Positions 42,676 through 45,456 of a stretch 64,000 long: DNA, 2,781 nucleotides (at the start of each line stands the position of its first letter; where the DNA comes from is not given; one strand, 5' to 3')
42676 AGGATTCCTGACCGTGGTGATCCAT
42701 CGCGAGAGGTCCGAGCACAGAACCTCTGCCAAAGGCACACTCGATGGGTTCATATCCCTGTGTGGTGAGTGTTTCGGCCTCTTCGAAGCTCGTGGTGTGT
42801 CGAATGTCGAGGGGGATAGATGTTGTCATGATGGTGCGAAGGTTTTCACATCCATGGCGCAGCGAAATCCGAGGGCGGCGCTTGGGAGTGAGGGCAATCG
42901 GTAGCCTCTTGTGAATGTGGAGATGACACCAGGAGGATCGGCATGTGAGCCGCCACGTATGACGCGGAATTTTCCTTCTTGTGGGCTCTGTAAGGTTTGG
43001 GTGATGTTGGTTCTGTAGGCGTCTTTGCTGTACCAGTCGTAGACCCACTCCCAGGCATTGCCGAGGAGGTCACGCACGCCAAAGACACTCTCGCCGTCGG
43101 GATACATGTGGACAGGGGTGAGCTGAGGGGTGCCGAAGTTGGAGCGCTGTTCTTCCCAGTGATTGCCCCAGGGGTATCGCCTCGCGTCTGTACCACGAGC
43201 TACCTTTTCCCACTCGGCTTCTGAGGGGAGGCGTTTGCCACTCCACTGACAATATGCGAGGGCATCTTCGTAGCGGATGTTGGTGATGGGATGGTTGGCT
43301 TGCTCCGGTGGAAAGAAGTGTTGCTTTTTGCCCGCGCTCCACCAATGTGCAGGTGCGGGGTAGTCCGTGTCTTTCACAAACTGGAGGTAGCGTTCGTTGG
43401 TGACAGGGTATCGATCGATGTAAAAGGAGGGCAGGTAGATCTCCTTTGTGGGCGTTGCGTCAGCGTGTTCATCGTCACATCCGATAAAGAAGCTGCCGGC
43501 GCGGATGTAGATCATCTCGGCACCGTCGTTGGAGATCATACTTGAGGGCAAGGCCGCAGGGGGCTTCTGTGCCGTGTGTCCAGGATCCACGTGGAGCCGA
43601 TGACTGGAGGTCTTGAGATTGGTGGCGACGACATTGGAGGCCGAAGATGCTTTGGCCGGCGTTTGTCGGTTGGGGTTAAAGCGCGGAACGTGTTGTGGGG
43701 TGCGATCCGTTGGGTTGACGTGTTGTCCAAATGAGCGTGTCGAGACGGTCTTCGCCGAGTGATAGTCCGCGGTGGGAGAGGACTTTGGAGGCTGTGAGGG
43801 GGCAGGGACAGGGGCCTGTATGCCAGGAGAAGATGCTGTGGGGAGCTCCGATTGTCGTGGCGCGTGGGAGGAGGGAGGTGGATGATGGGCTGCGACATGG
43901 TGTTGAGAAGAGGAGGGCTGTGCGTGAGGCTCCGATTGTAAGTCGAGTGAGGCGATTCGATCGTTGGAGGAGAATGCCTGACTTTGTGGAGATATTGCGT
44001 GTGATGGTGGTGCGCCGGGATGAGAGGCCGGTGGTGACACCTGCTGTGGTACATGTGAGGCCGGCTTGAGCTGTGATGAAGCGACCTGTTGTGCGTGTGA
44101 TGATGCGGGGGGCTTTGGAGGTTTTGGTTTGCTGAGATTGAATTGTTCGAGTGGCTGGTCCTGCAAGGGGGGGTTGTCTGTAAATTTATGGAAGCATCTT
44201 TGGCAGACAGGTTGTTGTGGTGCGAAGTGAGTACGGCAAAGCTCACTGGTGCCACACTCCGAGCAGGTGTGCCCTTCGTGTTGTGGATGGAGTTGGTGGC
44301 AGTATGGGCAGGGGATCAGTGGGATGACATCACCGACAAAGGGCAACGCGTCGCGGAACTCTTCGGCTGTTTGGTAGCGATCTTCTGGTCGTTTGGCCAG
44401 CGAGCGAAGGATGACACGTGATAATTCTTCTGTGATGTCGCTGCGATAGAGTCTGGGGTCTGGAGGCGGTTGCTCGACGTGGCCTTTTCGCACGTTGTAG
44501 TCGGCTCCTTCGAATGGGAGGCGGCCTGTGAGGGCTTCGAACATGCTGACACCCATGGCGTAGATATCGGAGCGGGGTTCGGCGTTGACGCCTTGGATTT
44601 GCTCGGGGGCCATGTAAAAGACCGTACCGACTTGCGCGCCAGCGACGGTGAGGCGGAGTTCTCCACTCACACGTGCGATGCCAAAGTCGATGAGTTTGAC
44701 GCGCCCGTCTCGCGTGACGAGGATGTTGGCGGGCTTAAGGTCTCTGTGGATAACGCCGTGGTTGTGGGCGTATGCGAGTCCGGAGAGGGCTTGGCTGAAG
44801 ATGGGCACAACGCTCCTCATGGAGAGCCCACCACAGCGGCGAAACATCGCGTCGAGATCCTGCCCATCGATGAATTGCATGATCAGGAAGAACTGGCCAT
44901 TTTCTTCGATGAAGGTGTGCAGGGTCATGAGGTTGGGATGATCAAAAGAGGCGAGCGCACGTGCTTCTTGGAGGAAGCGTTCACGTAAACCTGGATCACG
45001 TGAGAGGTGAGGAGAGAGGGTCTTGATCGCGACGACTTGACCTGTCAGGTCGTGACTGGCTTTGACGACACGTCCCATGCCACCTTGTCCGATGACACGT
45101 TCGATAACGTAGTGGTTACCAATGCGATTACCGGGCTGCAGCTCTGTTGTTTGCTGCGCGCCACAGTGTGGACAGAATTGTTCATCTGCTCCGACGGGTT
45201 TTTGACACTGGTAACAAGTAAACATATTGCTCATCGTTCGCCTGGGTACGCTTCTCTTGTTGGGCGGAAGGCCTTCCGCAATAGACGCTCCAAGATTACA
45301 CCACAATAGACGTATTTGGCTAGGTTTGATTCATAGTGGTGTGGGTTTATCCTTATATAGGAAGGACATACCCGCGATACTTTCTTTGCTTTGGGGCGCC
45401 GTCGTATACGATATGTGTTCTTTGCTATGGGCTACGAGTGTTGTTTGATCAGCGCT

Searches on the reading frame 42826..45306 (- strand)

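Call 27: search_protein_families(library=ncbifam, proteins=[window:42826-45306:-])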
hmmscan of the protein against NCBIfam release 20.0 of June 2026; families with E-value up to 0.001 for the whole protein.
window:42826-45306:- (826 aa): 30 families (the best 25 are shown)
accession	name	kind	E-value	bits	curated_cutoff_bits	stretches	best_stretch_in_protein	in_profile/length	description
NF033483.0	PknB_PASTA_kin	equivalog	1.4e-84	285.1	450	1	59-321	2-265/563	Stk1 family PASTA domain-containing Ser/Thr kinase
NF052427.1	StpK7MSMEG_1200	equivalog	7.2e-64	216.3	900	1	64-320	7-264/601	serine/threonine protein kinase StpK7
NF047741.1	antiphage_MADS6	equivalog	1e-51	176.3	460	2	167-321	302-457/612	methylation-associated defense system protein kinase MAD6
NF009651.0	PRK13184.1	equivalog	7.7e-46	156.5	839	1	65-321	3-287/932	serine/threonine-protein kinase PknD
TIGR03903.1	TOMM_kin_cyc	equivalog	6.8e-34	116.9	705.75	1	88-317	2-240/1267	TOMM system kinase/cyclase fusion protein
NF038150.1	lanthi_synth_IV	equivalog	1.1e-33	116.6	650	1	52-321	177-453/851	class IV lanthionine synthetase LanL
TIGR03440.2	egtB_TIGR03440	equivalog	2.8e-29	102.5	360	2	667-817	269-413/413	ergothioneine biosynthesis protein EgtB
NF041186.1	SenA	equivalog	1.6e-27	96.9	420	2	669-817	268-381/382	selenoneine synthase SenA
NF053615.1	SerThrKinAfsKStmc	equivalog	3e-27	95.6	1300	1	53-269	4-217/809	protein serine/threonine kinase AfsK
TIGR03525.2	GldK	equivalog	1.3e-21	77.4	350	2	686-820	234-407/408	T9SS ring complex lipoprotein PorK/GldK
NF033442.0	BREX_PglW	equivalog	6.4e-21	73.9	990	1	54-320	502-765/1391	BREX system serine/threonine kinase PglW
NF038151.1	lanthi_synth_III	equivalog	1e-14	53.9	575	1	60-260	216-424/833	class III lanthionine synthetase LanKC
TIGR04344.1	ovoA_Nterm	equivalog_domain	7.3e-13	48.2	400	1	672-798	296-426/444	5-histidylcysteine sulfoxide synthase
NF051459.1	pyoverdine_PvdO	equivalog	9.6e-12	44.6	500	1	593-819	31-279/280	dihydropyoverdine dehydrogenase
TIGR02171.1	Fb_sc_TIGR02171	subfamily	9.1e-11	40.5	544.35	1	688-816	156-279/912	TIGR02171 family lipoprotein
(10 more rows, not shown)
